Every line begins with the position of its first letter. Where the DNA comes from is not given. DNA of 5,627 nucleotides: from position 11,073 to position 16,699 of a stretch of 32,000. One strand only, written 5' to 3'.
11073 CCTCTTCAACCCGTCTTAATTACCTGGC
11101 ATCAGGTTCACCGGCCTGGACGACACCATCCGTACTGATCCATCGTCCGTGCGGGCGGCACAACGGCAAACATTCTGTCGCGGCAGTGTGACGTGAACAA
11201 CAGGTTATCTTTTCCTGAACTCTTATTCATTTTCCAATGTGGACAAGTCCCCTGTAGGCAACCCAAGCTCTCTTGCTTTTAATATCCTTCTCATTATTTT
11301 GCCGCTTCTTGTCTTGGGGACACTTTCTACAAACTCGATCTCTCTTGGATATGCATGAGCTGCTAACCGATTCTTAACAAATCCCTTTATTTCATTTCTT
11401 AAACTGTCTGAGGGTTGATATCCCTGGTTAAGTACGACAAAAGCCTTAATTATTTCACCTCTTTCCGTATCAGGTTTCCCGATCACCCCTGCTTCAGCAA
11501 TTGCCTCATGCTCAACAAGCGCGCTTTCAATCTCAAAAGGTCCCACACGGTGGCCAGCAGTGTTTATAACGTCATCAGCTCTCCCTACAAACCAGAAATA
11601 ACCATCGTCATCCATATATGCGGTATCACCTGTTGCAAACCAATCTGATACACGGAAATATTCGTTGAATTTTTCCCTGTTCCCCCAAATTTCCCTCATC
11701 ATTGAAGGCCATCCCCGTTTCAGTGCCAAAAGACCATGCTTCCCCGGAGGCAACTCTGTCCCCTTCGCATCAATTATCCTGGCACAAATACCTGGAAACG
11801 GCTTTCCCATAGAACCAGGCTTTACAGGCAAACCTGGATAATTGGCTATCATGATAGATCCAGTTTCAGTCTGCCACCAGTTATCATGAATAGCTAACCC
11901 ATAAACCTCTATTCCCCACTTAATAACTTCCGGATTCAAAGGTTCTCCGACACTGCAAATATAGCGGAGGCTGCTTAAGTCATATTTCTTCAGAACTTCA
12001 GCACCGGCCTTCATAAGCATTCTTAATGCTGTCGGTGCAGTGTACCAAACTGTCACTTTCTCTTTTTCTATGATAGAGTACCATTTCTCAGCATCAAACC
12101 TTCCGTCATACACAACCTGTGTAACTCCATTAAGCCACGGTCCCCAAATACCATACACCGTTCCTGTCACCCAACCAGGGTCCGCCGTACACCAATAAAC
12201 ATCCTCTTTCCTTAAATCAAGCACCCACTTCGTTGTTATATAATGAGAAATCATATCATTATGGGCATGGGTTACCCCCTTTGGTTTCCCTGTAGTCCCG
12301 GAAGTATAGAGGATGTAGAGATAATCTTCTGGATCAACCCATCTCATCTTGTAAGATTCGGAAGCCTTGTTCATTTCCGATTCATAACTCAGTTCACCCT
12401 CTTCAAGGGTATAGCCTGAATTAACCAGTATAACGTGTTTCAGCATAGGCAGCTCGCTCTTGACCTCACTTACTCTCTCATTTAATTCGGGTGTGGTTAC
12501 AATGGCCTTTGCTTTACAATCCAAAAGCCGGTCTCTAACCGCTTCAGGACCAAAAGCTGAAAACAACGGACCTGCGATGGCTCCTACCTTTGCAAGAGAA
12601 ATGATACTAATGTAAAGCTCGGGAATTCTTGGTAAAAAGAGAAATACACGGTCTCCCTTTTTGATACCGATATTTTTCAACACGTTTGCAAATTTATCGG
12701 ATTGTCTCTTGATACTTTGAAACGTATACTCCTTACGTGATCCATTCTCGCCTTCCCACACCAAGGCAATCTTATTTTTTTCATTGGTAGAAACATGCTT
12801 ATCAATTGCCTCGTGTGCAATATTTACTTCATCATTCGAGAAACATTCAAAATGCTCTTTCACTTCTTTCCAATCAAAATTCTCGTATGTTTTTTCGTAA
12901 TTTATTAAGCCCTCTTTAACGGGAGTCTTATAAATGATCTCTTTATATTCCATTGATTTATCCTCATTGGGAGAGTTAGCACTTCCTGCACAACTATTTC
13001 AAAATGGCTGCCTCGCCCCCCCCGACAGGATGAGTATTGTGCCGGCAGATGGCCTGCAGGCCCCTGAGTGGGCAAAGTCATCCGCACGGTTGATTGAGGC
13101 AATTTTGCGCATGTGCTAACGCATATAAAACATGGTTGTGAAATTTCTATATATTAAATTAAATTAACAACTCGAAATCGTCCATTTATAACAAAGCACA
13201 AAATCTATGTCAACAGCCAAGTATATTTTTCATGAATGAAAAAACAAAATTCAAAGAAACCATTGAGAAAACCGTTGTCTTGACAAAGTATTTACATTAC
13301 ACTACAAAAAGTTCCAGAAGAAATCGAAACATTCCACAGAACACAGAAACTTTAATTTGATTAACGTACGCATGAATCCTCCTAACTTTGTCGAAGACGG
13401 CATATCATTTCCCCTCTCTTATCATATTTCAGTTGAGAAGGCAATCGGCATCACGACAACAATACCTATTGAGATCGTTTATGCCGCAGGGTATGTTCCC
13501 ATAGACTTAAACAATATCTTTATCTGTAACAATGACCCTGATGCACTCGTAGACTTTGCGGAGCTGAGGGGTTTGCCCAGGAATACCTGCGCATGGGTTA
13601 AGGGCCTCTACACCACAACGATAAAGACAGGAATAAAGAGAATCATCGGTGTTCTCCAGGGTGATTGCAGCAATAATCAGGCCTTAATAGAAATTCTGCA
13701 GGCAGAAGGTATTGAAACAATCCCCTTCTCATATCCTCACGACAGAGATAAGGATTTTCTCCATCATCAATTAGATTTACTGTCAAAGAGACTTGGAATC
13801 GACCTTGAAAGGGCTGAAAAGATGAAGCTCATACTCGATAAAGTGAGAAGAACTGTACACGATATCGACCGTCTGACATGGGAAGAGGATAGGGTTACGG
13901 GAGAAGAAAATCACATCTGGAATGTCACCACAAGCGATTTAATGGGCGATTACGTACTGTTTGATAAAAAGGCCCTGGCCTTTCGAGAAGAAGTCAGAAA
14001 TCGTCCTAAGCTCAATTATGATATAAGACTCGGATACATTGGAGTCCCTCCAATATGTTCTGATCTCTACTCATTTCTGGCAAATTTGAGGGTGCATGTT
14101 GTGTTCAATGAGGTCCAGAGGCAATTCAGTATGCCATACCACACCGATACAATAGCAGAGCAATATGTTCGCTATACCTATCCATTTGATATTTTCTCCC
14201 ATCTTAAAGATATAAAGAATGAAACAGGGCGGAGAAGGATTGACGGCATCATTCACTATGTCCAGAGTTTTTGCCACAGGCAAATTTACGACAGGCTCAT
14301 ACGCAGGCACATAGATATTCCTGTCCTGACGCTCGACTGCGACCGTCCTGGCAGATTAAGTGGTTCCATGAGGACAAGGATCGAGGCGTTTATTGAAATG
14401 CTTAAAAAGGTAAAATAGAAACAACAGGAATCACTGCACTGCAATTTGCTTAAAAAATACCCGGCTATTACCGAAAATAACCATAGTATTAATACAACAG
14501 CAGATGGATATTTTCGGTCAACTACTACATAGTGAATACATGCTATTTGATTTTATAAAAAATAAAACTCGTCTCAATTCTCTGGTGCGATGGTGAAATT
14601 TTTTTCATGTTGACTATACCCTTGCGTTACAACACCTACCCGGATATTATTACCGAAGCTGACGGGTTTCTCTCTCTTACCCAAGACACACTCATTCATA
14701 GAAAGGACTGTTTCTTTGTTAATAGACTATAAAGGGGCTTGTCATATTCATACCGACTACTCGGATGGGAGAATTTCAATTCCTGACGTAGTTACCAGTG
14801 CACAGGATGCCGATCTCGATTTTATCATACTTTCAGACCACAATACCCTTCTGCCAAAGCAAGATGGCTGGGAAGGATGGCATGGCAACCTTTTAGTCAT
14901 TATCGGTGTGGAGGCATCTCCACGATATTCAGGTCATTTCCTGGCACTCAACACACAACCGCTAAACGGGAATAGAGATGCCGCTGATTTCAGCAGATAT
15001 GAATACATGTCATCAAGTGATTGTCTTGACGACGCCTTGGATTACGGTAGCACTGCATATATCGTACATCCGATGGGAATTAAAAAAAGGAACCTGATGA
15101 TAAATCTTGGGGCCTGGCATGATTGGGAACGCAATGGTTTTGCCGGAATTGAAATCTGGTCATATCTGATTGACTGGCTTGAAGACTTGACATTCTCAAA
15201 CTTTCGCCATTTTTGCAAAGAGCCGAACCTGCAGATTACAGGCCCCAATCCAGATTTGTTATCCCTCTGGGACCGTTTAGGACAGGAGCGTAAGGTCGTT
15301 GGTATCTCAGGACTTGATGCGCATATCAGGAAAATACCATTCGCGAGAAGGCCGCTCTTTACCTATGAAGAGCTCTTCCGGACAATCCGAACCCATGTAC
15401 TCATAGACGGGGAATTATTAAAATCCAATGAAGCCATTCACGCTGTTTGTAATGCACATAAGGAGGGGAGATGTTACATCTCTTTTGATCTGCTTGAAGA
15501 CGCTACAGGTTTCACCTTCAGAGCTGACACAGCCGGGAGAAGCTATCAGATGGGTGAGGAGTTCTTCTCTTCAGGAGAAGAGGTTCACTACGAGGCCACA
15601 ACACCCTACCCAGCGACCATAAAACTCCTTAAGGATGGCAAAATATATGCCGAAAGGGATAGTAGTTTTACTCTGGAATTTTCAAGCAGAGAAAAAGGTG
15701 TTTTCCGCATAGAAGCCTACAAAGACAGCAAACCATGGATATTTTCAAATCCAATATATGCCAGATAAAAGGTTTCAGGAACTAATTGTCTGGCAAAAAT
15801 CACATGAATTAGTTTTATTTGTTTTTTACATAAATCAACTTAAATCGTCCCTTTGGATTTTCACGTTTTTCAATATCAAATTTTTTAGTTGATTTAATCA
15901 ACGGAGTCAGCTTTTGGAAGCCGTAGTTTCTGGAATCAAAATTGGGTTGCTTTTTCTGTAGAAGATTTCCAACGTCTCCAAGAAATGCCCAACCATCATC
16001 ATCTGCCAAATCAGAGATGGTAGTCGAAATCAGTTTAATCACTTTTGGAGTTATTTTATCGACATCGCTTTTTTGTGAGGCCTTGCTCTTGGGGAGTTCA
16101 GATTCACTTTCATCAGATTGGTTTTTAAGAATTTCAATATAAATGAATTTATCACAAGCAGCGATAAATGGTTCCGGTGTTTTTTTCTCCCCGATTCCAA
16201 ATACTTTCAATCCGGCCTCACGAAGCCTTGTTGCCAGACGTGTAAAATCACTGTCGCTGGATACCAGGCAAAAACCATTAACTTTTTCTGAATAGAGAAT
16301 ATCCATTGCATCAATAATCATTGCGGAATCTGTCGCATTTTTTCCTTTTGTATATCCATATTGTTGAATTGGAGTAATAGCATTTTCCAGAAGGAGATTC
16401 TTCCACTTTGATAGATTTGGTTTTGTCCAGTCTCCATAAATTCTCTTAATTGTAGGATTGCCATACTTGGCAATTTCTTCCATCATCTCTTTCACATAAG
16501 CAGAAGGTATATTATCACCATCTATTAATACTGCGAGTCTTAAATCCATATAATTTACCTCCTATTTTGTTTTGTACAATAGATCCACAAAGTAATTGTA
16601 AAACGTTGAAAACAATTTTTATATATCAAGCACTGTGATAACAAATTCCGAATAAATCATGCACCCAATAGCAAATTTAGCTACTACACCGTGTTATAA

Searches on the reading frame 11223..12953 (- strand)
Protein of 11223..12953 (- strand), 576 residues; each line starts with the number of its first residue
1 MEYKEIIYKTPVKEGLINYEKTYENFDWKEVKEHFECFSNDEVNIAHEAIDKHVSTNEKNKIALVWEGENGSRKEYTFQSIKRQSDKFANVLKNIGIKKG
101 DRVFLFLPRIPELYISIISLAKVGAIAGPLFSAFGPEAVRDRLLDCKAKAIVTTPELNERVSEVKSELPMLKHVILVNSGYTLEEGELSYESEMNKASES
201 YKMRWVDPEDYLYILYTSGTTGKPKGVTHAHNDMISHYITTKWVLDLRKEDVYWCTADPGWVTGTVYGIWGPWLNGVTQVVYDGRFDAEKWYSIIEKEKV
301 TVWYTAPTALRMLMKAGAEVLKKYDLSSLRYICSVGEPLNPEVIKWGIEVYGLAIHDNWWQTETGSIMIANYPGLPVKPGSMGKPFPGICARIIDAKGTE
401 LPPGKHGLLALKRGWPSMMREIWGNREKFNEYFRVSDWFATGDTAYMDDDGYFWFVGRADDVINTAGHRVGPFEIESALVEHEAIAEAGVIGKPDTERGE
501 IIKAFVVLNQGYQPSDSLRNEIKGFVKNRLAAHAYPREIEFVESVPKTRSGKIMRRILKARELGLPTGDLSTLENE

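Call 11: search_protein_families(library=pfam, proteins=[window:11223-12953:-], max_evalue=0.001)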
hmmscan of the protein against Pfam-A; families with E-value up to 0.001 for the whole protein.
window:11223-12953:- (576 aa): 2 families
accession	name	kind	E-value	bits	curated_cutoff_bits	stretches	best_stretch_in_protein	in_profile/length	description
PF00501.34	AMP-binding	-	1.3e-84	284.7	29.9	1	56-422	6-383/384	AMP-binding enzyme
PF13193.12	AMP-binding_C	-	3.8e-26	92.3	24.5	1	474-552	1-76/76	AMP-binding enzyme C-terminal domain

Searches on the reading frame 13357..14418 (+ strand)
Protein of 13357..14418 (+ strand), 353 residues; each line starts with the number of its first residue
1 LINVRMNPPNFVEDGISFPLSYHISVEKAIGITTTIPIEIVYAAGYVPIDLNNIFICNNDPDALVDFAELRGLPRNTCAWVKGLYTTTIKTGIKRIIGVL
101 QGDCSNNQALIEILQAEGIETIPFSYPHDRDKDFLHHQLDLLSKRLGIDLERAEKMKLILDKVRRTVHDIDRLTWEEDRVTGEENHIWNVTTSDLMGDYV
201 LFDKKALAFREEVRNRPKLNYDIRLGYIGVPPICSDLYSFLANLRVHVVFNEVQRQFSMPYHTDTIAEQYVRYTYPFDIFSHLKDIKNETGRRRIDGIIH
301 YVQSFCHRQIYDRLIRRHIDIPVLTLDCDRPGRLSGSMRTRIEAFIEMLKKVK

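Call 11: search_protein_families(library=pfam, proteins=[window:13357-14418:+], max_evalue=0.001)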
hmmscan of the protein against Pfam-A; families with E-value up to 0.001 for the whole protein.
window:13357-14418:+ (353 aa): 1 family
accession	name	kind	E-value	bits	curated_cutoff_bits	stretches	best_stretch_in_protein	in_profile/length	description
PF06050.19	HGD-D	-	1.1e-33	117.6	28.4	1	34-349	2-342/342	2-hydroxyglutaryl-CoA dehydratase, D-component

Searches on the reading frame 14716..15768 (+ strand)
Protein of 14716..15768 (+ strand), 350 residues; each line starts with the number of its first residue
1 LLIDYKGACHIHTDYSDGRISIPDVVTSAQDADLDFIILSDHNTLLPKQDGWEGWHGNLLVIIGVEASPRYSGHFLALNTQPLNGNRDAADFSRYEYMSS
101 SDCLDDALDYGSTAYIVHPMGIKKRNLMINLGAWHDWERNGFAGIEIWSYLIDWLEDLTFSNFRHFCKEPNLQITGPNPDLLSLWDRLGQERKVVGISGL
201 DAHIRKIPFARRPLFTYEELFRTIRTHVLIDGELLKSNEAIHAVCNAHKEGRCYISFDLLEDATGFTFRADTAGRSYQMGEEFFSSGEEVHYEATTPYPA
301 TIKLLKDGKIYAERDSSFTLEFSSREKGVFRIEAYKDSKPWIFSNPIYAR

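Call 11: search_protein_families(library=pfam, proteins=[window:14716-15768:+], max_evalue=0.001)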
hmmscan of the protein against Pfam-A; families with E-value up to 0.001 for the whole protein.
window:14716-15768:+ (350 aa): 1 family
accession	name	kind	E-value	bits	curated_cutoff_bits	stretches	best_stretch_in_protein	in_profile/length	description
PF02811.25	PHP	-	4.5e-06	27.5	26.4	1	9-68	2-64/164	PHP domain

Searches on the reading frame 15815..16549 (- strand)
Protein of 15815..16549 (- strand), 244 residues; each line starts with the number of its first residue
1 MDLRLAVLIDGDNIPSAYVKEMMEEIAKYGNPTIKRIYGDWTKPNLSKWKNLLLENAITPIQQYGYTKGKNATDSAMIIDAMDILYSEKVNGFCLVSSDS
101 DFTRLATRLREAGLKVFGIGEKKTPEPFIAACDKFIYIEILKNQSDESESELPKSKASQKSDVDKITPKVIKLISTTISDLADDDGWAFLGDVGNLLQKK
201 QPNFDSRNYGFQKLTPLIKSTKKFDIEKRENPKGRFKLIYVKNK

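Call 11: search_protein_families(library=pfam, proteins=[window:15815-16549:-], max_evalue=0.001)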
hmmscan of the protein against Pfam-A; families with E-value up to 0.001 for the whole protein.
window:15815-16549:- (244 aa): 2 families
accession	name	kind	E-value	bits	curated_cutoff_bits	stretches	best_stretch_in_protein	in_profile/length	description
PF01936.24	NYN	-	2.4e-41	142.1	24.2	1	4-139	1-145/145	NYN domain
PF12872.13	OST-HTH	-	2e-19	69.6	23.8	1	166-233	5-68/71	OST-HTH/LOTUS domain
